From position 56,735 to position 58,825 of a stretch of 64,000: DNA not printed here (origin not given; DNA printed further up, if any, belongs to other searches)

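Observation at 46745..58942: Self-contained type IV pilus tip-complex operon in an accessory context, without the rest of the machinery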

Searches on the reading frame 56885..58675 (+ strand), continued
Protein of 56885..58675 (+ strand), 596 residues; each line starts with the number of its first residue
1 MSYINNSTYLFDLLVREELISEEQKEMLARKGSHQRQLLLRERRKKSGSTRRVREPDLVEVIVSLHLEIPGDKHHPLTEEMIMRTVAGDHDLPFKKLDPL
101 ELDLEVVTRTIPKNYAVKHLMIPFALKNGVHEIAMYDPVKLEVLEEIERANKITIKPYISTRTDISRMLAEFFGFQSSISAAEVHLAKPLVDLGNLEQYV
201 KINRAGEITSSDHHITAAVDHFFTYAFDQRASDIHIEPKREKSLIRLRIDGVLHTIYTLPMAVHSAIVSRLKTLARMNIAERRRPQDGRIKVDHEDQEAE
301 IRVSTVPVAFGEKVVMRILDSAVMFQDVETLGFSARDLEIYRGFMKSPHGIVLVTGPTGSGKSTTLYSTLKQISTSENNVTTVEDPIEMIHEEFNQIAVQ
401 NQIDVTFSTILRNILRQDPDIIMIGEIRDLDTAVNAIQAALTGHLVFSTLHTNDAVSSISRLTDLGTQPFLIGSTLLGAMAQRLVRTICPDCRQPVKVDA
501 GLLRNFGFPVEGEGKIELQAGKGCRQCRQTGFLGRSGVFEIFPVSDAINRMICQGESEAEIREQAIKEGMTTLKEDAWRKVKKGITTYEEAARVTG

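Call 41: find_homologous_proteins(query=window:56885-58675:+, max_evalue=1e-10)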
Query window:56885-58675:+ (596 aa): 8000 proteins with E <= 1e-10 among 8000 candidates; the best 120 are listed.
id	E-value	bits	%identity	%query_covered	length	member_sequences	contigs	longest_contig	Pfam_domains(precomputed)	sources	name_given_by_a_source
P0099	0.0e+0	1228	93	100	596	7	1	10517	PF05157.21,PF00437.27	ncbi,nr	ncbi:MAG: GspE/PulE family protein [Desulfobulbales bacterium]|nr:GspE/PulE family protein [Desulfob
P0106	0.0e+0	1148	86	100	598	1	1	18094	PF05157.21,PF00437.27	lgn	-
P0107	0.0e+0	1134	85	100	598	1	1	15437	PF05157.21,PF00437.27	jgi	jgi:general secretion pathway protein E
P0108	0.0e+0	1131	84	100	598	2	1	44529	PF05157.21,PF00437.27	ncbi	ncbi:MAG: GspE/PulE family protein [Thermodesulfobacteriota bacterium]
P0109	0.0e+0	1127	84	100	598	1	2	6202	PF05157.21,PF00437.27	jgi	jgi:general secretion pathway protein E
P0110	0.0e+0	1126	84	100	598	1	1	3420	PF05157.21,PF00437.27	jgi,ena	-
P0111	0.0e+0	1035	77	100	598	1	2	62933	PF05157.21,PF00437.27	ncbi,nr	ncbi:MAG: Flp pilus assembly complex ATPase component TadA [Proteobacteria bacterium]|nr:Flp pilus a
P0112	0.0e+0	1021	75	100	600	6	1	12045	PF05157.21,PF00437.27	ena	-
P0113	0.0e+0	1012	75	100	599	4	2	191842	PF05157.21,PF00437.27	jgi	jgi:general secretion pathway protein E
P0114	0.0e+0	1010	76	100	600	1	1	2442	PF05157.21,PF00437.27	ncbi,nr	ncbi:MAG TPA: GspE/PulE family protein [Desulfurivibrionaceae bacterium]|nr:GspE/PulE family protein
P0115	3.0e-297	1005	75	100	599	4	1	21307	PF05157.21,PF00437.27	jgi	-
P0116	2.3e-293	992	74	100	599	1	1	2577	PF05157.21,PF00437.27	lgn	-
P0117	4.5e-292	988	74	100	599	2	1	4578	PF05157.21,PF00437.27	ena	-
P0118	4.0e-284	962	73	100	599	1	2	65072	PF05157.21,PF00437.27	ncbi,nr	ncbi:MAG: GspE/PulE family protein [Proteobacteria bacterium]|nr:GspE/PulE family protein [Pseudomon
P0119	3.6e-279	945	74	96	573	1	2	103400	PF05157.21,PF00437.27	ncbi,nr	ncbi:MAG: GspE/PulE family protein [Proteobacteria bacterium]|nr:GspE/PulE family protein [Pseudomon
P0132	5.7e-267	905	69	99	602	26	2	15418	PF05157.21,PF00437.27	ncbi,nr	ncbi:MAG: type II/IV secretion system protein [Desulfurivibrio sp.]|nr:type II/IV secretion system p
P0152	1.3e-263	894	67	99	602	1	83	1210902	PF05157.21,PF00437.27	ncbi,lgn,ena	-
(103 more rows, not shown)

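Call 42: find_encoding_contigs(protein=P0132, flank=10000, max_places=2)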
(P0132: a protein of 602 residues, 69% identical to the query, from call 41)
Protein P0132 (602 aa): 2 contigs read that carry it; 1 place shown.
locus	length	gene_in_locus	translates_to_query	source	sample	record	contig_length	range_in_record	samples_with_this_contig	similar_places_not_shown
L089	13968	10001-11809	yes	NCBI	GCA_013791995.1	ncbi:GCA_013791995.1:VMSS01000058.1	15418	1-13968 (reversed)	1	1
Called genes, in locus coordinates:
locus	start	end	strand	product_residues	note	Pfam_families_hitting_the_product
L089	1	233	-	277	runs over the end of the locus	-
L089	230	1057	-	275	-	-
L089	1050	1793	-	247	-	PF00005:ABC_tran, PF13304:AAA_21 (weak)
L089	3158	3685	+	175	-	PF12019:GspH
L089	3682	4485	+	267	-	PF07963:N_methyl (weak)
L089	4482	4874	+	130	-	PF07963:N_methyl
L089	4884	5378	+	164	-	PF14341:PilX_N (weak)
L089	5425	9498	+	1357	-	PF19190:BACON_2, PF22544:HYDIN_VesB_CFA65-like_Ig (weak), PF05567:T4P_PilY1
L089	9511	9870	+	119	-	-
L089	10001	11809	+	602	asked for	PF05157:MshEN, PF00437:T2SSE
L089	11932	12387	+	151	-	PF01668:SmpB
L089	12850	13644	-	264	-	PF13557:Phenol_MetA_deg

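Call 43: find_encoding_contigs(protein=P0152, flank=10000, max_places=2)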
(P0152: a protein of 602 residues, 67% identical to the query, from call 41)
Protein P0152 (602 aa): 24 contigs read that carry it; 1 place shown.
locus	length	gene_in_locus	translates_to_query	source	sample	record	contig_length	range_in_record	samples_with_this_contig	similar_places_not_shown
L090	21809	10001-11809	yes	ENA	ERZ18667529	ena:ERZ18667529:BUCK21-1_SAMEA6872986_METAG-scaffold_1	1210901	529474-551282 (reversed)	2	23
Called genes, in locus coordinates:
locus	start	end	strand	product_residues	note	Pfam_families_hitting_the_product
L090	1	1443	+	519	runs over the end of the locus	PF00672:HAMP (weak), PF00512:HisKA, PF02518:HATPase_c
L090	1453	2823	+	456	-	PF00072:Response_reg, PF00158:Sigma54_activat, PF14532:Sigma54_activ_2, PF07728:AAA_5 (weak), PF25601:AAA_lid_14, PF02954:HTH_8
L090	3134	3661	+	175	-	PF07963:N_methyl, PF12019:GspH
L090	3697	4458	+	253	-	PF07963:N_methyl (weak)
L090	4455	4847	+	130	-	PF07963:N_methyl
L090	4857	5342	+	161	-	PF14341:PilX_N (weak)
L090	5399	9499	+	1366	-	PF19190:BACON_2, PF22544:HYDIN_VesB_CFA65-like_Ig (weak), PF00092:VWA (weak), PF05567:T4P_PilY1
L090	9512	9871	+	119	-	-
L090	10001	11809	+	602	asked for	PF05157:MshEN, PF00437:T2SSE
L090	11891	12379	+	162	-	PF01668:SmpB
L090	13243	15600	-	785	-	PF00291:PALP, PF01406:tRNA-synt_1e, PF09334:tRNA-synt_1g (faint), PF09190:DALR_2, PF23493:CysS_C (weak)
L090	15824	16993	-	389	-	PF03916:NrfD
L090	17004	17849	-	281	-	PF13183:Fer4_8 (faint), PF13187:Fer4_9 (faint), PF13237:Fer4_10 (faint), PF13247:Fer4_11, PF12838:Fer4_7 (weak), PF12837:Fer4_6 (weak), PF00037:Fer4 (weak)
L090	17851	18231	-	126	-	-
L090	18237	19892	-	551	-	PF13187:Fer4_9 (faint), PF13237:Fer4_10 (faint), PF13183:Fer4_8, PF13534:Fer4_17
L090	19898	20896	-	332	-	PF02665:Nitrate_red_gam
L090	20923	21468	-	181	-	PF14361:RsbRD_N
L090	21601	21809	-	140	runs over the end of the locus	-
